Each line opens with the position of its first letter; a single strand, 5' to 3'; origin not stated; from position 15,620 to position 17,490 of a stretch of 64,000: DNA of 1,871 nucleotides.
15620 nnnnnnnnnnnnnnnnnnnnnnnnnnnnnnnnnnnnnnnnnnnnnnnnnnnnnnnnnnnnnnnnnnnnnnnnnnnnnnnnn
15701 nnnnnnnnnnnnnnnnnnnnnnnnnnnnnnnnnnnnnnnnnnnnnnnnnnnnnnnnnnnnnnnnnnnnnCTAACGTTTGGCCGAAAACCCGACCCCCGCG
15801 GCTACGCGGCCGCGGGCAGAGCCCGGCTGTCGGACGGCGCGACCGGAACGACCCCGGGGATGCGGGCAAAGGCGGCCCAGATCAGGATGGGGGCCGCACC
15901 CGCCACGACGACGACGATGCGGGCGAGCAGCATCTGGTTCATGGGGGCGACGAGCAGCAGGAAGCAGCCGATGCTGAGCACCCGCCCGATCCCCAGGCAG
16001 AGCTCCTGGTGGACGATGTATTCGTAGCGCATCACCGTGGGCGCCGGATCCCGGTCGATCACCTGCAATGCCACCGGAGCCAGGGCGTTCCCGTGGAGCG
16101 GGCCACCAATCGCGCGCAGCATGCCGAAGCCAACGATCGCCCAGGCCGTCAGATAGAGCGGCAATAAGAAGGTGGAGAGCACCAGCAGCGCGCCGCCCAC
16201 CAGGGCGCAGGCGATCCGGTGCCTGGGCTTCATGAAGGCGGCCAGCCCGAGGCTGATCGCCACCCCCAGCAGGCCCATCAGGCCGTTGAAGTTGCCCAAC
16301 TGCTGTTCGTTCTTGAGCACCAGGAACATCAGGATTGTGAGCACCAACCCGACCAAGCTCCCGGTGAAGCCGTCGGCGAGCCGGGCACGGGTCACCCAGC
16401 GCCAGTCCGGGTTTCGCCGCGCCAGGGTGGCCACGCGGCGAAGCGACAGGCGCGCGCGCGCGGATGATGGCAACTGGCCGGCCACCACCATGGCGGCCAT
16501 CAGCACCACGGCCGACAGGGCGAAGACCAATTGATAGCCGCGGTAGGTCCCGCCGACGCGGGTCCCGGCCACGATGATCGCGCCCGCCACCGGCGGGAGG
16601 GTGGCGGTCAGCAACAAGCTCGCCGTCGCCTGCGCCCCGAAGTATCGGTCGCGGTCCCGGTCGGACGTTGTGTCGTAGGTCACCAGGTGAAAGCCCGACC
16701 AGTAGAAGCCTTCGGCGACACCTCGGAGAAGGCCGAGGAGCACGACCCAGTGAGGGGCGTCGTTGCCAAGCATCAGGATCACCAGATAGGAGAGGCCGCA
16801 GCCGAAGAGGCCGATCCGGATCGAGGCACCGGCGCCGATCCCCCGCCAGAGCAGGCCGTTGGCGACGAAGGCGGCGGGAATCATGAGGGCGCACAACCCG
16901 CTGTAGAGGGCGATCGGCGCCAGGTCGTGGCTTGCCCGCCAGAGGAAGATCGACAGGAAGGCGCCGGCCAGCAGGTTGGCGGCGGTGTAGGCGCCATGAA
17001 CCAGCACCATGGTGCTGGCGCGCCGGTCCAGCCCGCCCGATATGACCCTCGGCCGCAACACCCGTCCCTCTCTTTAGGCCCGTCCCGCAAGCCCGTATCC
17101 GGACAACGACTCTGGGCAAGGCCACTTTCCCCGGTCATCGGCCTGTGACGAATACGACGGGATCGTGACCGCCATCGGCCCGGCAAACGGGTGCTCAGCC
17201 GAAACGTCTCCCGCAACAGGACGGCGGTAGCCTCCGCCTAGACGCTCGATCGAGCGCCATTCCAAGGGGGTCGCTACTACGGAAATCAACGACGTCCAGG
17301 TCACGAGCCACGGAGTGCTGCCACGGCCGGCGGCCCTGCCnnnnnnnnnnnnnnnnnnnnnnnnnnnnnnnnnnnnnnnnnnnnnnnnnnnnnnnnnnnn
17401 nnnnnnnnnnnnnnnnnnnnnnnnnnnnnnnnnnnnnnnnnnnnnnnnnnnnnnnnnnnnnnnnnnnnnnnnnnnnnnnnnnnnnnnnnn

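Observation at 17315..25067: Compact labdane-type diterpenoid operon: class II cyclase, class I synthase, IDI-2, GGPP synthase, with a c-di-GMP enzyme inside it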

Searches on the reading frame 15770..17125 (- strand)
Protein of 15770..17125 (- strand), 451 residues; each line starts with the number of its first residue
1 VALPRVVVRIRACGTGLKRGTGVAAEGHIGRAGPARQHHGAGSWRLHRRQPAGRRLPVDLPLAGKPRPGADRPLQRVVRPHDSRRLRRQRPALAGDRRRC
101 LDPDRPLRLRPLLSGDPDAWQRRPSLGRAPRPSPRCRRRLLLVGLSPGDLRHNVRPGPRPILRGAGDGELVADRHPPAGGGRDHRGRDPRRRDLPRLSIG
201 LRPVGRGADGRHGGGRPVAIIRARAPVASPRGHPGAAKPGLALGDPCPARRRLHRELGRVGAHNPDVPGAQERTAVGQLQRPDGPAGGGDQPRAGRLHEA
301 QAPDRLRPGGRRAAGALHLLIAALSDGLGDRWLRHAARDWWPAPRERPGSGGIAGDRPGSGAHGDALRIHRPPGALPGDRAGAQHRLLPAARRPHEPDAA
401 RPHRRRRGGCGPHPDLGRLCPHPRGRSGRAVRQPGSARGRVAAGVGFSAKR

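Call 9: search_protein_families(library=pfam, proteins=[window:15770-17125:-], max_evalue=0.01)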
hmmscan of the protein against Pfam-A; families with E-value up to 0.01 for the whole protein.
window:15770-17125:- (451 aa): 0 families

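Call 10: search_protein_families(library=ncbifam, proteins=[window:15770-17125:-], max_evalue=0.01)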
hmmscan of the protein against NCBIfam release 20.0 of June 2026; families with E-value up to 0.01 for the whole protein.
window:15770-17125:- (451 aa): 0 families

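Call 68: search_protein_families(library=pfam, proteins=[window:15770-17125:-], max_evalue=1)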
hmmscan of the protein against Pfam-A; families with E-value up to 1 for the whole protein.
window:15770-17125:- (451 aa): 0 families

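Call 82: search_protein_families(library=pfam, proteins=[window:15802-17010:-], max_evalue=0.1)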
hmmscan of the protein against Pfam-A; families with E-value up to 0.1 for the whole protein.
window:15802-17010:- (402 aa): 1 family
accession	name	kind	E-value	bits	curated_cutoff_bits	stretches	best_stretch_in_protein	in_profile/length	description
PF07690.21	MFS_1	-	6.7e-11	42.1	33.4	1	15-316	15-321/347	Major Facilitator Superfamily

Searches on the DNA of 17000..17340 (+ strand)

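Call 89: search_rna_families(source=window, start=17000, end=17340, threshold=evalue, max_evalue=10, show_alignments=3)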
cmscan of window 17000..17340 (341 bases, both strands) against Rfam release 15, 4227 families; matches with E-value up to 10: 1.
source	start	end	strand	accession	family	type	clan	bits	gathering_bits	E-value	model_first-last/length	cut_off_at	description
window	17120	17180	-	RF03606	mir-2071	Gene; miRNA;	-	14.4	100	2.5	1-74/74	no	mir-2071 microRNA precursor family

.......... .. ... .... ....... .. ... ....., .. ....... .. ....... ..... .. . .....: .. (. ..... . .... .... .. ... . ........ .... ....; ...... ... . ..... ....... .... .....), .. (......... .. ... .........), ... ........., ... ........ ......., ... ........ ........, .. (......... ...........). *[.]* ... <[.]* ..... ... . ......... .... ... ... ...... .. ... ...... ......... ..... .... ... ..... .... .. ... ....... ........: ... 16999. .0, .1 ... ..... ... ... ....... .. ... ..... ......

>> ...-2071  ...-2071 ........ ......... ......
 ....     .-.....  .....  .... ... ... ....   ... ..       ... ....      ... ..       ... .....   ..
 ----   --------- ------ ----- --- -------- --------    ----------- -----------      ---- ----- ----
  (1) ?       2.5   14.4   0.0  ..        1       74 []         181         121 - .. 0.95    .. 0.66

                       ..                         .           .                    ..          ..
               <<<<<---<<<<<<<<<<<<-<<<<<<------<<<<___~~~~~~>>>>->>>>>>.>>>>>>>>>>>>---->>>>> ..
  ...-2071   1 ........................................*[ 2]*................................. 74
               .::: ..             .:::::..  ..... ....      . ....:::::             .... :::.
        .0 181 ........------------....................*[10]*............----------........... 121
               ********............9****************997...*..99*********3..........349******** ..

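Call 103: build_rna_model(alignment_id=A9, structure=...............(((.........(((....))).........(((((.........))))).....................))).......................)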
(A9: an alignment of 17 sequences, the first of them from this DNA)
Model R1 built from alignment A9 (17 sequences, 112 columns); structure: as given.
model positions 105; base pairs 11; branch points 1; effective number of sequences 3.47; information 0.59 bits per position. Calibrated on 0.2 Mb of random sequence (short: E-values are rough).
structure used (alignment columns):
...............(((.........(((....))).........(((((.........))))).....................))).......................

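Call 104: search_with_rna_model(model_id=R1, sources=[window, L003, L005, L006, L007, L012, L022, L024, L029, L036, L039, L040, L044, L050, L057, L063, L070, L088, L101, L131, L148, L161, L162, L163, L164, L047, L084, L064, L072], max_evalue=1)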
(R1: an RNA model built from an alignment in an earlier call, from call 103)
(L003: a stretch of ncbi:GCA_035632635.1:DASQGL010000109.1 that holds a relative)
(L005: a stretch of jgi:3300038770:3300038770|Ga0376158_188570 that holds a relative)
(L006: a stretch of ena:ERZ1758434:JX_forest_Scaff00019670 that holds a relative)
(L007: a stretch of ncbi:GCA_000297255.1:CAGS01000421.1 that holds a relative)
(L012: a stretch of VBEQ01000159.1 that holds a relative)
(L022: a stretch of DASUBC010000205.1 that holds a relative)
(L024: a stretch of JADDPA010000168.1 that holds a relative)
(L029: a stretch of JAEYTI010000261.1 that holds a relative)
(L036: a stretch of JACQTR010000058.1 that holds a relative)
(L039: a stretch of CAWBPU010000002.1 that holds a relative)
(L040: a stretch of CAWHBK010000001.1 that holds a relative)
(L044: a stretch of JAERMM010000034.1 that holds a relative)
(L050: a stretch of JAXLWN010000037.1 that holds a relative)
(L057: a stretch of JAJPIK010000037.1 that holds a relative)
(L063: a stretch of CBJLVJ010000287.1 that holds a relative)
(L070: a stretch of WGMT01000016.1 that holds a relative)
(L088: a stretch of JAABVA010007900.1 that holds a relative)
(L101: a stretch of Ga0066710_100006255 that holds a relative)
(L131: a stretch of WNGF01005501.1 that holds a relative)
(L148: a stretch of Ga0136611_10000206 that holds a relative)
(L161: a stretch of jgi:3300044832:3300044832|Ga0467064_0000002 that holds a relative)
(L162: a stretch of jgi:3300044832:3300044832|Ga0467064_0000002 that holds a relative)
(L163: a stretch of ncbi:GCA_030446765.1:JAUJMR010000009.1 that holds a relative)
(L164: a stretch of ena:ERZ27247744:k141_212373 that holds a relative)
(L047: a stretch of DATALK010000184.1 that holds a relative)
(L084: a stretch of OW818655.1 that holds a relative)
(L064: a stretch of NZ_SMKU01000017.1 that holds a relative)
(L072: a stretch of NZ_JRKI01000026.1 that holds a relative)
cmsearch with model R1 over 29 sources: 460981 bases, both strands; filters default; matches with E-value up to 1: 3.
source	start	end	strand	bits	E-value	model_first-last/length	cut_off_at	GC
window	17196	17301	+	102.3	6.3e-26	1-105/105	no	0.62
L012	1471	1574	+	91.2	8.5e-23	1-105/105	no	0.62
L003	77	178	+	58.1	1.7e-13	1-105/105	no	0.66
